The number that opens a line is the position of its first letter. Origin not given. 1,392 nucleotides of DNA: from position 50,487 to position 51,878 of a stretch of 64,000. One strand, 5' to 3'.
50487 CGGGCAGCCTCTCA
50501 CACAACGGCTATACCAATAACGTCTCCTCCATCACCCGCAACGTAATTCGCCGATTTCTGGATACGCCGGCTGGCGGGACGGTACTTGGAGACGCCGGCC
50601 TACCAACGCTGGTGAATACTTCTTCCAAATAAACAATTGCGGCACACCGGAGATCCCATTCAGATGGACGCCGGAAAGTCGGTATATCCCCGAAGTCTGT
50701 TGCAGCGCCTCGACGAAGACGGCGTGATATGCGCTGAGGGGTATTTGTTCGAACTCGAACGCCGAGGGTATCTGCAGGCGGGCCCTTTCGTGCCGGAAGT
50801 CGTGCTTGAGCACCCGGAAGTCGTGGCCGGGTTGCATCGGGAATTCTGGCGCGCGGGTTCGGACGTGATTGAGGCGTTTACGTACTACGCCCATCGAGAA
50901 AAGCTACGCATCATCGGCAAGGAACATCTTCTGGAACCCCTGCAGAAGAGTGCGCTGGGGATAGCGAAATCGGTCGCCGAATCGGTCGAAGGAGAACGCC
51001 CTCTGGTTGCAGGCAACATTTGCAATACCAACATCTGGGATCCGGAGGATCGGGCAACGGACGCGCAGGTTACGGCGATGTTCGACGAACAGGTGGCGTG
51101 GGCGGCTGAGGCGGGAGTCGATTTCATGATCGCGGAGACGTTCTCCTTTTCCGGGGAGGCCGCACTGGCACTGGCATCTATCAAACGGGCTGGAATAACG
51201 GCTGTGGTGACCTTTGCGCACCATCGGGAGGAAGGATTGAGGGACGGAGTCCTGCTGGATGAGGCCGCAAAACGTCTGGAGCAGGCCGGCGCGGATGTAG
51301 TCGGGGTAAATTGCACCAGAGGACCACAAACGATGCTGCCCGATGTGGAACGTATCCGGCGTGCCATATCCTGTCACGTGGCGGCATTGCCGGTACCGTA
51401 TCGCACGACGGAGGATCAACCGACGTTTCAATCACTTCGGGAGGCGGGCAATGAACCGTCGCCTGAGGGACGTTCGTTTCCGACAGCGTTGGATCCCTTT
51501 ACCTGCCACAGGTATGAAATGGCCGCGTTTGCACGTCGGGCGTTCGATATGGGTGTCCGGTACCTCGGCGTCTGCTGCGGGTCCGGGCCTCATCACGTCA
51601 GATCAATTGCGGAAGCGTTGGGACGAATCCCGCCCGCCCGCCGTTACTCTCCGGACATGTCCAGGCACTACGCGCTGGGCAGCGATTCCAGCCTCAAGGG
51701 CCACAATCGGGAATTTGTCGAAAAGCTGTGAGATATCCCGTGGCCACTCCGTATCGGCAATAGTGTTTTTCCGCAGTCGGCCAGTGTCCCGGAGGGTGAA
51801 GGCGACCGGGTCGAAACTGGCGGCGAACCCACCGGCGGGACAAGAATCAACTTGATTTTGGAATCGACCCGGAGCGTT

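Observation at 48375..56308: Candidate methylated-amine / one-carbon catabolic island adjacent to the formate dehydrogenase operon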

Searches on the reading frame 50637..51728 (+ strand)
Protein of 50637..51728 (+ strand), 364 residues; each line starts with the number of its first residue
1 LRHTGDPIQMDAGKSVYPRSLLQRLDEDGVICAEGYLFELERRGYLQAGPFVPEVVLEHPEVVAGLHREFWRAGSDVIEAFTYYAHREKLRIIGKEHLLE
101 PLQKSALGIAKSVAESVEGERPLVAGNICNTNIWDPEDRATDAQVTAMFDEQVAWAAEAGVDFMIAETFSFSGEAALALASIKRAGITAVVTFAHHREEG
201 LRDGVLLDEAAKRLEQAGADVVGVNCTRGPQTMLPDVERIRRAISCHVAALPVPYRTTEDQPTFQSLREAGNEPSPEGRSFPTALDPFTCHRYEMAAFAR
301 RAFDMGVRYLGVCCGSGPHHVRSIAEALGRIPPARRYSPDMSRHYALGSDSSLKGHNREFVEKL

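Call 4: search_protein_families(library=pfam, proteins=[window:50637-51728:+], max_evalue=0.01)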
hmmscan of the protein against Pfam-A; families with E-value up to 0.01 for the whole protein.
window:50637-51728:+ (364 aa): 1 family
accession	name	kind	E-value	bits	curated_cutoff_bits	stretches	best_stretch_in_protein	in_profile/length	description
PF02574.22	S-methyl_trans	-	3.5e-40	139.1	22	1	53-328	23-283/283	Homocysteine S-methyltransferase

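Call 5: search_protein_families(library=ncbifam, proteins=[window:50637-51728:+], max_evalue=0.01)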
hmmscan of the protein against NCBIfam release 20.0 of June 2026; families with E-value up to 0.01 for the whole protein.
window:50637-51728:+ (364 aa): 5 families
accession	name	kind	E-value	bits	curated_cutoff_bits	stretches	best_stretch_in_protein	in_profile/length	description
NF006396.0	PRK08645.1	equivalog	2e-43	148.4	453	2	52-252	34-230/611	bifunctional homocysteine S-methyltransferase/methylenetetrahydrofolate reductase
NF005718.0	PRK07534.1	equivalog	4.9e-24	85.2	338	2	46-237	31-224/337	betaine--homocysteine S-methyltransferase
TIGR02082.1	metH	equivalog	1.9e-20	72.1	1010.85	2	57-252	46-260/1182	methionine synthase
NF007020.0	PRK09485.1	equivalog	2.7e-18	66.1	215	1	23-251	6-246/306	homocysteine S-methyltransferase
NF007024.0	PRK09490.1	equivalog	1.6e-15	56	1497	1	56-252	61-277/1234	methionine synthase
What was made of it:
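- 50664..51731 (+): BHMT-like homocysteine S-methyltransferase (HcyMT2), intact. Pfam and NCBIfam (calls 4, 5).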

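Call 33: search_solved_structures(query=window:50637-51728:+, max_evalue=0.00001)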
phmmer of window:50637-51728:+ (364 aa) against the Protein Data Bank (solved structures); distinct sequences matched with E-value up to 0.00001: 11.
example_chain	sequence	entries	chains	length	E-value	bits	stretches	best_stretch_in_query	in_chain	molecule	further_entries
1umy_A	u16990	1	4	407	3.3e-54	187.9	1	12-350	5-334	Betaine--homocysteine S-methyltransferase 1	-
1lt7_A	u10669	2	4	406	4.2e-53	184.2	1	18-356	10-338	BETAINE-HOMOCYSTEINE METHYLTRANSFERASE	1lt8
4m3p_A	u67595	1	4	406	2.8e-51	178.2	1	18-356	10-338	Betaine--homocysteine S-methyltransferase 1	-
8d45_A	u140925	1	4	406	2.9e-51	178.1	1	18-356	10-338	Betaine--homocysteine S-methyltransferase 1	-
1q7m_A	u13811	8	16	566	1.1e-19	74.3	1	36-353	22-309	5-methyltetrahydrofolate S-homocysteine methyltransferase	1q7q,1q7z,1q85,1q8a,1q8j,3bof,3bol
4ccz_A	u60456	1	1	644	3.4e-12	49.6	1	57-251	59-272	METHIONINE SYNTHASE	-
8ssc_A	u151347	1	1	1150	5.4e-12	49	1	16-336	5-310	Methionine synthase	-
8g3h_A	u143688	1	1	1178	6.4e-12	48.7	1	15-334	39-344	Methionine synthase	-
9ssp_A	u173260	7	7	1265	2.9e-11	46.6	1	57-338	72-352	Methionine synthase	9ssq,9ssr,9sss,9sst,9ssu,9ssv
9cbp_A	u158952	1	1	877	6.9e-11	45.3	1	13-336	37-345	Methionine synthase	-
9cbr_A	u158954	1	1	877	1.1e-10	44.7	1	13-336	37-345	Methionine synthase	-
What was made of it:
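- On Betaine-homocysteine S-methyltransferase (EC 2.1.1.5): BHMT at 184-188 bits against MetH at 74 bits or less among solved structures (call 33).
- BHMT-like similarity: 188 bits to animal BHMT (call 33).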

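Call 39: search_solved_structures(query=window:50637-51728:+, max_evalue=1e-40, show_alignments=2)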
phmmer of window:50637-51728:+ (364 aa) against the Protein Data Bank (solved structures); distinct sequences matched with E-value up to 1e-40: 4.
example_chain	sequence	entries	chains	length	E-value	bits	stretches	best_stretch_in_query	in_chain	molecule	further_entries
1umy_A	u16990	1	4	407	3.3e-54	187.9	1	12-350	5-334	Betaine--homocysteine S-methyltransferase 1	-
1lt7_A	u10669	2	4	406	4.2e-53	184.2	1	18-356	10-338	BETAINE-HOMOCYSTEINE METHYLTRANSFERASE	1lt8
4m3p_A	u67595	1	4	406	2.8e-51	178.2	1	18-356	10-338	Betaine--homocysteine S-methyltransferase 1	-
8d45_A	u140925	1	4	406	2.9e-51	178.1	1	18-356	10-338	Betaine--homocysteine S-methyltransferase 1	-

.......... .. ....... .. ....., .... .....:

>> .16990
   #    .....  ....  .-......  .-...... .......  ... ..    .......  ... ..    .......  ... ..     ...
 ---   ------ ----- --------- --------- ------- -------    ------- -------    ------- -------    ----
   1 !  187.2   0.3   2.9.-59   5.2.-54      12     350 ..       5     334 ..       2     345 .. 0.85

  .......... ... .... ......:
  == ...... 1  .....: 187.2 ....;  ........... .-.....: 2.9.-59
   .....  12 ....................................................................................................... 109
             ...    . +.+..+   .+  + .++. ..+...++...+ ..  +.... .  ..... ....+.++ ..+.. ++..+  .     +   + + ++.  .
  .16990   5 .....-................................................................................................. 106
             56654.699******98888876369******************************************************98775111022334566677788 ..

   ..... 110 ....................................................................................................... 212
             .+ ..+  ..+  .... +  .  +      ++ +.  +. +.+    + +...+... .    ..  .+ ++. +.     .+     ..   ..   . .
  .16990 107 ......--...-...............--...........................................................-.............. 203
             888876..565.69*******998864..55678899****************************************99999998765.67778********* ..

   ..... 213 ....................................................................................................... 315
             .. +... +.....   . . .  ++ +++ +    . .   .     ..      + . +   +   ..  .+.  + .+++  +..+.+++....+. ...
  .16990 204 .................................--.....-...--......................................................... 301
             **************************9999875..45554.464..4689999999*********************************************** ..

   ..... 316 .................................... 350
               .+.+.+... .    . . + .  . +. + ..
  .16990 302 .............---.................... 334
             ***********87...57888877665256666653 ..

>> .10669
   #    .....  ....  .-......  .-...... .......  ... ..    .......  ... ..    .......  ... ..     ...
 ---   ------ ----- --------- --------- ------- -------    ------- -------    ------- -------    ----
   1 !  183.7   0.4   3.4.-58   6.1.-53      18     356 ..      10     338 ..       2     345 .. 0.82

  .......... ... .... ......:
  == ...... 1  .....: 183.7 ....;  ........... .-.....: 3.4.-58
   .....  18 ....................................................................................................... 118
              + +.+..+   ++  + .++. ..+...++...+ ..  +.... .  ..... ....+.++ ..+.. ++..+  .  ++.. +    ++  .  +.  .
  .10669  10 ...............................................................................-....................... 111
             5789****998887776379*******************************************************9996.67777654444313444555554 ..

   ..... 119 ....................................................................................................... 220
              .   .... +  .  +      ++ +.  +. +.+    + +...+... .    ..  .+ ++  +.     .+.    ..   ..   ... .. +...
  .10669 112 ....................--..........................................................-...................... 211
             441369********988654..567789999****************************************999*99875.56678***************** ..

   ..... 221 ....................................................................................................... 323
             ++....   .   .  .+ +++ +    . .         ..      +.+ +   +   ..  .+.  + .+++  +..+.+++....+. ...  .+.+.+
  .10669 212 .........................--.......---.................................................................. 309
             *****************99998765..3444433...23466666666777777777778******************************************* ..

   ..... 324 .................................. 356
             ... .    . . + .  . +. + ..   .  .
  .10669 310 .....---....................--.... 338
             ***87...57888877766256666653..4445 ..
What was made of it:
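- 50664..51731 (+): PDB: rat and human BHMT at 188 and 184 bits over the full length, with the Zn cysteines and E159 conserved (calls 33, 39).
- On Betaine-homocysteine S-methyltransferase (EC 2.1.1.5): GVNC and VCCG align with BHMT C217, C299 and C300 (call 39).
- Closest known: Betaine-homocysteine S-methyltransferase. Same: The Zn-binding Cys triad and E159 are conserved (calls 33, 39).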

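Call 41: find_homologous_proteins(query=window:50664-51728:+, max_evalue=1e-20)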
Query window:50664-51728:+ (355 aa): 7999 proteins with E <= 1e-20 among 8000 candidates; the best 120 are listed.
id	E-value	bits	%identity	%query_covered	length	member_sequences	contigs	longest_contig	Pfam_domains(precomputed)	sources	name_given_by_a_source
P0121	3.4e-238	808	100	100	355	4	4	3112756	PF02574.23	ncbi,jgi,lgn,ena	jgi:betaine-homocysteine S-methyltransferase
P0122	2.7e-218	742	91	100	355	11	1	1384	PF02574.23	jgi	jgi:betaine-homocysteine S-methyltransferase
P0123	3.3e-215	732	91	100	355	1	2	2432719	PF02574.23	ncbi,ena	-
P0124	1.1e-212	724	89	100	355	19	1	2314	PF02574.23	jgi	jgi:betaine-homocysteine S-methyltransferase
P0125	4.0e-208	709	86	100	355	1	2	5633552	PF02574.23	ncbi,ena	-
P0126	6.4e-203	692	85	100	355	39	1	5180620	PF02574.23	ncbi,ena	-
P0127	1.5e-182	625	77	100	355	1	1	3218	PF02574.23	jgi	-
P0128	2.5e-179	614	78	97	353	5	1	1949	PF02574.23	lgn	-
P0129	7.2e-177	606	77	97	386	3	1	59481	PF02574.23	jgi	-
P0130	3.5e-172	591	75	97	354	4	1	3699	PF02574.23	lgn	-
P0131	2.4e-171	588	75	97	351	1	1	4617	PF02574.23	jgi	jgi:betaine-homocysteine S-methyltransferase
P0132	9.5e-171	586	74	97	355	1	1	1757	PF02574.23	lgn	-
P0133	2.7e-170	584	74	97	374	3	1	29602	PF02574.23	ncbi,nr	ncbi:MAG: homocysteine methyltransferase [Gemmatimonadetes bacterium]|nr:homocysteine methyltransfer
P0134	7.7e-170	583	75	97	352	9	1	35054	PF02574.23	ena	-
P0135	2.0e-169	582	74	97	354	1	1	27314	PF02574.23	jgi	jgi:betaine-homocysteine S-methyltransferase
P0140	9.4e-162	556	71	97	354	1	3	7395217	PF02574.23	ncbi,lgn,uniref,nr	ncbi:MAG: homocysteine methyltransferase [Candidatus Entotheonella factor]|uniref:Homocysteine methy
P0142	2.7e-161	555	71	97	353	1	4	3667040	PF02574.23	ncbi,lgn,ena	-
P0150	7.7e-159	547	68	99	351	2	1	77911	PF02574.23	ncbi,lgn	ncbi:MAG: homocysteine S-methyltransferase family protein [Acidiferrobacterales bacterium]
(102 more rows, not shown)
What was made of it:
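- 50664..51731 (+): It belongs to a large family 63-78% identical across phyla (call 41).
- JGI names family members betaine-homocysteine S-methyltransferase (call 41).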

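Call 42: find_encoding_contigs(protein=P0142, flank=10000, max_places=2)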
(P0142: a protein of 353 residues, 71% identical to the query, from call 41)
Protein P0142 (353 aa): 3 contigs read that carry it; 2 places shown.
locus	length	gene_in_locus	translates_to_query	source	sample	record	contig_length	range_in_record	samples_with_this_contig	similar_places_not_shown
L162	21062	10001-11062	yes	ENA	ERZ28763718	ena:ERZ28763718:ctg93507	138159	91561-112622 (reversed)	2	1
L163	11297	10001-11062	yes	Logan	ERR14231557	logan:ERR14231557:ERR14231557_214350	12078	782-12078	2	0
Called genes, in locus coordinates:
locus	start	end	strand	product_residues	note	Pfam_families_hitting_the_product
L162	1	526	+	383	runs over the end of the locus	PF02746:MR_MLE_N, PF13378:MR_MLE_C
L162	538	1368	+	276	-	PF00106:adh_short, PF23441:SDR, PF08659:KR, PF13561:adh_short_C2, PF00106:adh_short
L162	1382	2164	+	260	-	PF00106:adh_short, PF08659:KR, PF23441:SDR, PF13561:adh_short_C2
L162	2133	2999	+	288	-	PF00857:Isochorismatase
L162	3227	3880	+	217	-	PF05721:PhyH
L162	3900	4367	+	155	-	PF00892:EamA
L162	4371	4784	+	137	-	PF00892:EamA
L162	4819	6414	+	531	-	PF02776:TPP_enzyme_N, PF00205:TPP_enzyme_M, PF02775:TPP_enzyme_C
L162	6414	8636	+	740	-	PF13385:Laminin_G_3, PF20254:DMFA2_C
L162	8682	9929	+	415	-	PF07690:MFS_1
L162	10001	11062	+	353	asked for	PF02574:S-methyl_trans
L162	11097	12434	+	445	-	PF01266:DAO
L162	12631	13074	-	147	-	PF13378:MR_MLE_C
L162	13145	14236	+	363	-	-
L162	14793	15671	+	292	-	PF03737:RraA-like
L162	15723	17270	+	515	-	PF03841:SelA, PF00266:Aminotran_5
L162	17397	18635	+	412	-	PF01408:GFO_IDH_MocA, PF19051:GFO_IDH_MocA_C2, PF02894:GFO_IDH_MocA_C, PF22725:GFO_IDH_MocA_C3, PF19051:GFO_IDH_MocA_C2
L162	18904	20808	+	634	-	-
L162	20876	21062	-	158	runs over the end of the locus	PF07883:Cupin_2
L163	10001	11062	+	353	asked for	PF02574:S-methyl_trans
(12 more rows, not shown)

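Call 43: find_encoding_contigs(protein=P0140, flank=10000, max_places=2)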
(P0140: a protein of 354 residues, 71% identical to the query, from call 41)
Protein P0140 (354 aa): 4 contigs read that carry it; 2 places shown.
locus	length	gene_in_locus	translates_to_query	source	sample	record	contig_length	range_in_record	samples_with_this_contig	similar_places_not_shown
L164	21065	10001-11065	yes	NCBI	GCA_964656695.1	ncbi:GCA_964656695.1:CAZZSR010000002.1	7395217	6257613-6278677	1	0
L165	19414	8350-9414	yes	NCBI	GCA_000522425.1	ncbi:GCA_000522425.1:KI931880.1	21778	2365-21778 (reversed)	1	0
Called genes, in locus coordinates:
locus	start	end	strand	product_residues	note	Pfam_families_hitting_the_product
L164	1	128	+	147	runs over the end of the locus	PF01724:DUF29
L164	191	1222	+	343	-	PF09084:NMT1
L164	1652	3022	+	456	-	PF00668:Condensation, PF00501:AMP-binding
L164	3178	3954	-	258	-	-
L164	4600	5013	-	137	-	-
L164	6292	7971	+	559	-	PF02738:MoCoBD_1, PF20256:MoCoBD_2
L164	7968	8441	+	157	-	PF00383:dCMP_cyt_deam_1, PF14437:MafB19-deam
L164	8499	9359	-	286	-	PF00296:Bac_luciferase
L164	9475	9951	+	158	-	PF03473:MOSC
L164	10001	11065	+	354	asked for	PF02574:S-methyl_trans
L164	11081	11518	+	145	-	PF12900:Pyridox_ox_2, PF01243:PNPOx_N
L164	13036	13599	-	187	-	PF05685:Uma2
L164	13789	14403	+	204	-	PF07638:Sigma70_ECF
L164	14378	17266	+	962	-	PF00069:Pkinase, PF03109:ABC1 (faint), PF07714:PK_Tyr_Ser-Thr, PF07721:TPR_4 (faint), PF13374:TPR_10 (faint), PF24885:TPR_NPHP3 (faint), PF13424:TPR_12 (weak)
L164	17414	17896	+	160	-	PF01322:Cytochrom_C_2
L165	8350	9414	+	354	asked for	PF02574:S-methyl_trans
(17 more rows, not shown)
